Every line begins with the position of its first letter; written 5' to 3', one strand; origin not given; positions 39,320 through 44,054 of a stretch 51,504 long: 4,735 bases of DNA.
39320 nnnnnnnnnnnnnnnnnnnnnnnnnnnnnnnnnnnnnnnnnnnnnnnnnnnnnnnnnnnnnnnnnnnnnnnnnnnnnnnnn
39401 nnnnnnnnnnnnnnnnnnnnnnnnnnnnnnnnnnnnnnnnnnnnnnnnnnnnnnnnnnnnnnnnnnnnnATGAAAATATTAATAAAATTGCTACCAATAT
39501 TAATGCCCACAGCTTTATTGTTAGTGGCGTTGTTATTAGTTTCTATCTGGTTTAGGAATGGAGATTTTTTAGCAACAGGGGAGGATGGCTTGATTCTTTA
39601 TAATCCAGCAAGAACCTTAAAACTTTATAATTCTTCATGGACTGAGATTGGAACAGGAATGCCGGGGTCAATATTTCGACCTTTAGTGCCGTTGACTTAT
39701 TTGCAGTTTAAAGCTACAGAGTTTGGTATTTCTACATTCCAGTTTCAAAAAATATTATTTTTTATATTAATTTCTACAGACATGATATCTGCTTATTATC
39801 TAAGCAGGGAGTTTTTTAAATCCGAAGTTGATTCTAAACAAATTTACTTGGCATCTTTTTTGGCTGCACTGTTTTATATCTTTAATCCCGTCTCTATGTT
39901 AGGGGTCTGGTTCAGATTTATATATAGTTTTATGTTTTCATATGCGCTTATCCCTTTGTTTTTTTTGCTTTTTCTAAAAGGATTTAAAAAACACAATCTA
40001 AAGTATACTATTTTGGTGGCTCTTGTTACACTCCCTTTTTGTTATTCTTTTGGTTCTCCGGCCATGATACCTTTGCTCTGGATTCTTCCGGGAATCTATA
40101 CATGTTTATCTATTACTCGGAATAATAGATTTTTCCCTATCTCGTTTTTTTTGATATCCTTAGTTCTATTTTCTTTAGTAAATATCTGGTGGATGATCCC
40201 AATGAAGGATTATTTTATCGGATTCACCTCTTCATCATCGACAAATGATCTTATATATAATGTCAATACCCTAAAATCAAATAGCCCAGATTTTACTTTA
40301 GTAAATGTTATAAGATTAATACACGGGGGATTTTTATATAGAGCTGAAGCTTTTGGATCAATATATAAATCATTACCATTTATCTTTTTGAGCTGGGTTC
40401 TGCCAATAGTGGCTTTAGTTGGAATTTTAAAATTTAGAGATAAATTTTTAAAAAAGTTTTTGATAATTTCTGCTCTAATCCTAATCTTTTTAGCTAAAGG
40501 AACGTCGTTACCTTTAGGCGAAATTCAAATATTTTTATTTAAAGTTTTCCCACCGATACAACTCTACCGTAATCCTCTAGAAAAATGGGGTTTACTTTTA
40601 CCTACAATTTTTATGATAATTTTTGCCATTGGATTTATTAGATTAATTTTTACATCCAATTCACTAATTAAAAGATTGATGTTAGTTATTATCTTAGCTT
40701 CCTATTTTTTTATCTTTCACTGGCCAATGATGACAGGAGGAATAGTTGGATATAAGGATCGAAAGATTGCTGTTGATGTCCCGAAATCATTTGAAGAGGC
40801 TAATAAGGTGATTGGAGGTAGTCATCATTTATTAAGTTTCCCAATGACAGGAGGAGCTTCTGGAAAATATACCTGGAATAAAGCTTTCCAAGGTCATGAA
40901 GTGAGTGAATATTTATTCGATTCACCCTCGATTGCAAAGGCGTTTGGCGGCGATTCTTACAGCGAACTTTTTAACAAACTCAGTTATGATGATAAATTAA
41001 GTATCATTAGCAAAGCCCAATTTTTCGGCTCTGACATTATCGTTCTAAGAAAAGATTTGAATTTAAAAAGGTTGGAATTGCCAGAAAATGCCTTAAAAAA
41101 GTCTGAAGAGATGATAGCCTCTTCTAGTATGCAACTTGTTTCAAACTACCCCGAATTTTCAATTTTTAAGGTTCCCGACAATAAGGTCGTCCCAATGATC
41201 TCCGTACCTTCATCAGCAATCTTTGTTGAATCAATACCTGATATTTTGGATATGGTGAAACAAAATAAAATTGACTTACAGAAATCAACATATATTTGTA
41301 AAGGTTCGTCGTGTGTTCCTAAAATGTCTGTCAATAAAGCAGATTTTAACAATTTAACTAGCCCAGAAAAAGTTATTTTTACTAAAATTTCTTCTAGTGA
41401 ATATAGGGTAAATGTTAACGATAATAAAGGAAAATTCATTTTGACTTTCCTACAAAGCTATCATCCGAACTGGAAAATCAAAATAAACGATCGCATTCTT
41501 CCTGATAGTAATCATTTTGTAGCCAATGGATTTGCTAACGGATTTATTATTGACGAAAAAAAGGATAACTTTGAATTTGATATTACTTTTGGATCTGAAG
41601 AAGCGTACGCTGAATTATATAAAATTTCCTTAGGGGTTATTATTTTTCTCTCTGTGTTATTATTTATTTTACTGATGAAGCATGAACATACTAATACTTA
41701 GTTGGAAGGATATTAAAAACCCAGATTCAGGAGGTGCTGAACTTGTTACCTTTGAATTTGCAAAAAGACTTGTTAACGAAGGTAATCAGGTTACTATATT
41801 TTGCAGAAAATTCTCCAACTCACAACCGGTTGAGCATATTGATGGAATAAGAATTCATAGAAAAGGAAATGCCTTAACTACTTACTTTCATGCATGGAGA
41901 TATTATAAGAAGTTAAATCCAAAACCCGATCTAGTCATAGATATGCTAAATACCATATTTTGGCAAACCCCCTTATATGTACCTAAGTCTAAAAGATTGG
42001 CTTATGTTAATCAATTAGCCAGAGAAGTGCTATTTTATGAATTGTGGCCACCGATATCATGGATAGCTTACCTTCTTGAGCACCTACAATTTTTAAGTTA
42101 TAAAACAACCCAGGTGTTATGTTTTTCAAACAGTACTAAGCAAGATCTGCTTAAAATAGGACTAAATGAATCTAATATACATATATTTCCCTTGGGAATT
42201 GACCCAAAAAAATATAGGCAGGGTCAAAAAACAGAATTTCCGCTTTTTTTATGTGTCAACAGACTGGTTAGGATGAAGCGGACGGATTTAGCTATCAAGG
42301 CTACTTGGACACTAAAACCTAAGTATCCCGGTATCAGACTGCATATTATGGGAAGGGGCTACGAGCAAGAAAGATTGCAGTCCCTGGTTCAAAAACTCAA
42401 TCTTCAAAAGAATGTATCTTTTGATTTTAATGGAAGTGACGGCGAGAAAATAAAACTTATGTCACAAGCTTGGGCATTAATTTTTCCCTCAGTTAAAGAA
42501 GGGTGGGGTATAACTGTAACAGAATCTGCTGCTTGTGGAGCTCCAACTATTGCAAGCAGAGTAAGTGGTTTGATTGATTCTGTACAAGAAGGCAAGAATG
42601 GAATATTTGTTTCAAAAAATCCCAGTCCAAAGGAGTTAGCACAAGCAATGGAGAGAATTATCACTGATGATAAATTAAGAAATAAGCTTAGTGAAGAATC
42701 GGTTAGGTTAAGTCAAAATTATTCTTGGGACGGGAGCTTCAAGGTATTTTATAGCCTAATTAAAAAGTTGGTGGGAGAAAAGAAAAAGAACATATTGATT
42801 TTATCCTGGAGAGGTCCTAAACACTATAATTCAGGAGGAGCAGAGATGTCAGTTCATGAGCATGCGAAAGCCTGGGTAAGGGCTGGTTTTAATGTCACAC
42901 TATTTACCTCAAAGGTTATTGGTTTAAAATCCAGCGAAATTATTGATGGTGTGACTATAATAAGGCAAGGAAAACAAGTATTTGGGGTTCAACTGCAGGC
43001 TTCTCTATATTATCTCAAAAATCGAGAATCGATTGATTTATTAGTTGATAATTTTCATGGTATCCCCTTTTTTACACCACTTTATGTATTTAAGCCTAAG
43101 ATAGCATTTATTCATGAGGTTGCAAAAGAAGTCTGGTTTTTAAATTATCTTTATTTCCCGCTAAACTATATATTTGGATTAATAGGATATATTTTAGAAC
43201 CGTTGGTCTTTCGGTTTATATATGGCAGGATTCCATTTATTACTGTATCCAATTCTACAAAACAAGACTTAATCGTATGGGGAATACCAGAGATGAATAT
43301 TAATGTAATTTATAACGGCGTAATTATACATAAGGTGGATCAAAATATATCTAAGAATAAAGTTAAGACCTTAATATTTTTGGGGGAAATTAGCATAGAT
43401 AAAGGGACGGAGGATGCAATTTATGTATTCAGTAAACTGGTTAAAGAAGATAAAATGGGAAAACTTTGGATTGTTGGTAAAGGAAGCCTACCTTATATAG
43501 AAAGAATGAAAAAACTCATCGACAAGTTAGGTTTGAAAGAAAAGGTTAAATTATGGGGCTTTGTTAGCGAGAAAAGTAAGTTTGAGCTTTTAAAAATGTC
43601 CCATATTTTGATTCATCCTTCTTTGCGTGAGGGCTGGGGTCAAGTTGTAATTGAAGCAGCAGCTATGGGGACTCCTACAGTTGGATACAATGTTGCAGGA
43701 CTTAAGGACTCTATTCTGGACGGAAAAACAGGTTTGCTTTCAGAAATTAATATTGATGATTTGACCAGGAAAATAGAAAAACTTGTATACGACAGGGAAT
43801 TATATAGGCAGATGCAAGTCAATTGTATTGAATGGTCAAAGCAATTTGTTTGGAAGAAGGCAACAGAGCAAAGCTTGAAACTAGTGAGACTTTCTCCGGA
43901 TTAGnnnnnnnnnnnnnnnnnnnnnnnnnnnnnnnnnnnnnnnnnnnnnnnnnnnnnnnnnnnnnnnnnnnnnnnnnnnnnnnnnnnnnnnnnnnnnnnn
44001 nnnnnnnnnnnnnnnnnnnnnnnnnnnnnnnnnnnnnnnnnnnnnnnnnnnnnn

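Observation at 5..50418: About 19 GT-C-fold genes in one locus: an extracytoplasmic glycan-tailoring array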

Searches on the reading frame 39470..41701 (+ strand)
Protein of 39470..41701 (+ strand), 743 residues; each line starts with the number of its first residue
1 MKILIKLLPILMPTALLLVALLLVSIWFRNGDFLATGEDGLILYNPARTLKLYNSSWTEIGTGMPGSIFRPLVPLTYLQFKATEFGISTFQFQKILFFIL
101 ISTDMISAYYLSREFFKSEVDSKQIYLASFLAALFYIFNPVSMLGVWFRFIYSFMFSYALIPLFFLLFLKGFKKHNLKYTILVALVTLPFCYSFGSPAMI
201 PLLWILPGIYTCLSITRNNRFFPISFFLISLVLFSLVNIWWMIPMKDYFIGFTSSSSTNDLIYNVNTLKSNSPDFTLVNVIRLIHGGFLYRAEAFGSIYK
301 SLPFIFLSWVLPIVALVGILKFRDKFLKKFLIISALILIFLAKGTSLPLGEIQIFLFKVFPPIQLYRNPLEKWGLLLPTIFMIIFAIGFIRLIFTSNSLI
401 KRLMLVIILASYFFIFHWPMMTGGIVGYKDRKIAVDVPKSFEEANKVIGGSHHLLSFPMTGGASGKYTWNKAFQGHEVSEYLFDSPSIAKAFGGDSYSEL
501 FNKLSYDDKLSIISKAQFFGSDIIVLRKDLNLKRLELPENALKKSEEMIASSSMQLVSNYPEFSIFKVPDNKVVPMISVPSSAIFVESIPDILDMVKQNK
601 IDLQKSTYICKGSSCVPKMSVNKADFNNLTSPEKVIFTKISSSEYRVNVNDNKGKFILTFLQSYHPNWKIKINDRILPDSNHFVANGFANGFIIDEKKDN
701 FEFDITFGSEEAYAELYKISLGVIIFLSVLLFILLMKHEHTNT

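Call 7: search_protein_families(library=pfam, max_evalue=0.01, proteins=[window:39470-41701:+])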
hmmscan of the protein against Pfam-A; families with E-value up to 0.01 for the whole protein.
window:39470-41701:+ (743 aa): 0 families

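Call 10: search_protein_families(library=pfam, max_evalue=10, proteins=[window:39470-41701:+])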
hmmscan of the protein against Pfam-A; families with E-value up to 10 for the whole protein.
window:39470-41701:+ (743 aa): 1 family
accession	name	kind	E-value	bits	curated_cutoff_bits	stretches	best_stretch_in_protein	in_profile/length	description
PF20176.3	DUF6541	-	0.082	11.6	29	1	106-342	196-408/646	Family of unknown function (DUF6541)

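Call 11: search_protein_families(library=ncbifam, max_evalue=1, proteins=[window:39470-41701:+])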
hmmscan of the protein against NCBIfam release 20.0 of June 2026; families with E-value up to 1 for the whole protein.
window:39470-41701:+ (743 aa): 0 families

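Call 40: find_homologous_proteins(query=window:39470-41701:+)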
Query window:39470-41701:+ (743 aa): 41 proteins with E <= 0.001 among 8000 candidates.
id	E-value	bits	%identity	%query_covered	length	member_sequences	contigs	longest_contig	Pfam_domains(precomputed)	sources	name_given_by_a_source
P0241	0.0e+0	1622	100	99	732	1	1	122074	-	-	-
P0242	0.0e+0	1252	76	100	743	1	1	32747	-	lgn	-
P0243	0.0e+0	1243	74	100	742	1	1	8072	-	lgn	-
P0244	0.0e+0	1152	70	97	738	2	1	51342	-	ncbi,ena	-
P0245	0.0e+0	1110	66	99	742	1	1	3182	-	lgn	-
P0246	0.0e+0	1029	62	97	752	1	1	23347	-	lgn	-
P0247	5.1e-178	612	41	99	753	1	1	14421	-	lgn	-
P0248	5.8e-171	589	41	98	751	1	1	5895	-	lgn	-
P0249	6.4e-169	582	42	92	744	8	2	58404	-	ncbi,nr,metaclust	ncbi:hypothetical protein A3D00_00075 [Candidatus Woesebacteria bacterium RIFCSPHIGHO2_02_FULL_38_9]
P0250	1.7e-168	581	40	99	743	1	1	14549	-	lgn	-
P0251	1.6e-165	571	39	99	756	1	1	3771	-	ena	-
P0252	2.2e-165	570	41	99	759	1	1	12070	-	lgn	-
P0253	2.7e-164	567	39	98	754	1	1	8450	-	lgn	-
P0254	6.7e-164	565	41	94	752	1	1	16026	-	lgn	-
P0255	2.8e-163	563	40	99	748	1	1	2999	-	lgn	-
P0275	3.2e-67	246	29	95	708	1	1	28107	PF11847.14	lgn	-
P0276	1.4e-62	230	29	97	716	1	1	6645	PF11847.14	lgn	-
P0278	4.2e-58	216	27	98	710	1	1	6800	PF11847.14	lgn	-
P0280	5.9e-40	156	27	70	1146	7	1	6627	PF11847.14,PF18915.6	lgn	-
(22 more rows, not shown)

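Call 43: search_solved_structures(query=A4, max_evalue=1)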
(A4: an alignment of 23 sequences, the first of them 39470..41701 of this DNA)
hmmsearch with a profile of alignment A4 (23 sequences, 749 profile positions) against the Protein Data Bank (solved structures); distinct sequences matched with E-value up to 1: 11.
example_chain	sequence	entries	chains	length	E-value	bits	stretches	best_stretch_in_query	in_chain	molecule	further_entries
6oel_C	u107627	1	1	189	0.4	11.9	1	579-686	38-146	Cytokine receptor common subunit gamma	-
9e2t_C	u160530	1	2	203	0.47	11.7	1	576-686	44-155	Cytokine receptor common subunit gamma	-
2b5i_C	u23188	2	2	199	0.47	11.7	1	578-686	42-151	Cytokine receptor common gamma chain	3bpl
3qaz_C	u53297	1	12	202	0.48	11.6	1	578-686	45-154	Cytokine receptor common subunit gamma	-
3qb7_C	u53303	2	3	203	0.49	11.6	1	578-686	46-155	Cytokine receptor common subunit gamma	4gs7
7s2r_A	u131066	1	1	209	0.5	11.6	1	576-686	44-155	Cytokine receptor common subunit gamma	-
8ent_C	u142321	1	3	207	0.52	11.5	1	578-686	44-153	Cytokine receptor common subunit gamma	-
9kmc_C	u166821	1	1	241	0.74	11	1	579-686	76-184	Cytokine receptor common subunit gamma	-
2erj_C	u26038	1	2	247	0.78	10.9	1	579-686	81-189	Cytokine receptor common gamma chain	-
9jqt_A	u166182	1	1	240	0.8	10.9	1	576-686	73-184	Cytokine receptor common subunit gamma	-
5m5e_C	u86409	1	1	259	0.95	10.6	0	576-686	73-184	Cytokine receptor common subunit gamma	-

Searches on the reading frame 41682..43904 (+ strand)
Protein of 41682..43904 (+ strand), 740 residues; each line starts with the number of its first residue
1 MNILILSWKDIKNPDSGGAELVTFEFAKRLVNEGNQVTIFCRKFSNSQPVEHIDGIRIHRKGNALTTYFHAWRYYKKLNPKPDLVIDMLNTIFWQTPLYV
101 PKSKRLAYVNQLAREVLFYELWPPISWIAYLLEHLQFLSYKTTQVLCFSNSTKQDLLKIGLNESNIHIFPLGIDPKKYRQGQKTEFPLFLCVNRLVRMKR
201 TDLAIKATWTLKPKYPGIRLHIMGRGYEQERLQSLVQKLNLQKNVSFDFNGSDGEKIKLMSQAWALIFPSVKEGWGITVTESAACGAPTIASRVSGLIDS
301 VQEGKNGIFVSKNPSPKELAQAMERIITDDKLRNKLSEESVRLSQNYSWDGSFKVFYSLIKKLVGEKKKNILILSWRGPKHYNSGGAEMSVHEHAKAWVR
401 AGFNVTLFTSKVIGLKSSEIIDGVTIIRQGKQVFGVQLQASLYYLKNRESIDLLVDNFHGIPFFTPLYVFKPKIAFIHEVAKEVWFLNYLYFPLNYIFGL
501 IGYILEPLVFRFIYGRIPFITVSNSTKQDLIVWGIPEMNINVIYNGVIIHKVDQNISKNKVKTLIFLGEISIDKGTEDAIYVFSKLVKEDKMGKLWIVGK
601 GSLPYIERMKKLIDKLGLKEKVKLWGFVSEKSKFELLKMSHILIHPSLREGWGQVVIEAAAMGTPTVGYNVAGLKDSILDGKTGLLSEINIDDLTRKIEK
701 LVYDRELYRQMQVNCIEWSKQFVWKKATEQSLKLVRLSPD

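Call 7: search_protein_families(library=pfam, max_evalue=0.01, proteins=[window:41682-43904:+])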
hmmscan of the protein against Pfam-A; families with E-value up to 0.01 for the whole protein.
window:41682-43904:+ (740 aa): 8 families
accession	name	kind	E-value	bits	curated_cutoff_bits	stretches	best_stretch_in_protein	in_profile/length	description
PF00534.26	Glycos_transf_1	-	1.2e-72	243.5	26.4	2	180-339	9-168/172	Glycosyl transferases group 1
PF13692.12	Glyco_trans_1_4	-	7.7e-51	172.5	27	2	562-702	2-140/142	Glycosyl transferases group 1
PF13439.12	Glyco_transf_4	-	1.5e-27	97.2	28.5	2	17-176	2-169/170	Glycosyltransferase Family 4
PF20706.3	GT4-conflict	-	2.3e-21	76.7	26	2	161-352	169-381/385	Family 4 Glycosyltransferase in conflict systems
PF13524.12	Glyco_trans_1_2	-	2.7e-10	40.8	25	1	214-347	12-133/144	Glycosyl transferase-like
PF13579.12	Glyco_trans_4_4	-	2.1e-06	28.6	29.7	0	17-89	1-79/158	Glycosyl transferase 4-like domain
PF05693.19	Glycogen_syn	-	0.00014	21.1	27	0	267-302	474-509/639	Glycogen synthase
PF13477.12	Glyco_trans_4_2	-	0.009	16.6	23.4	0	19-78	9-69/139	Glycosyl transferase 4-like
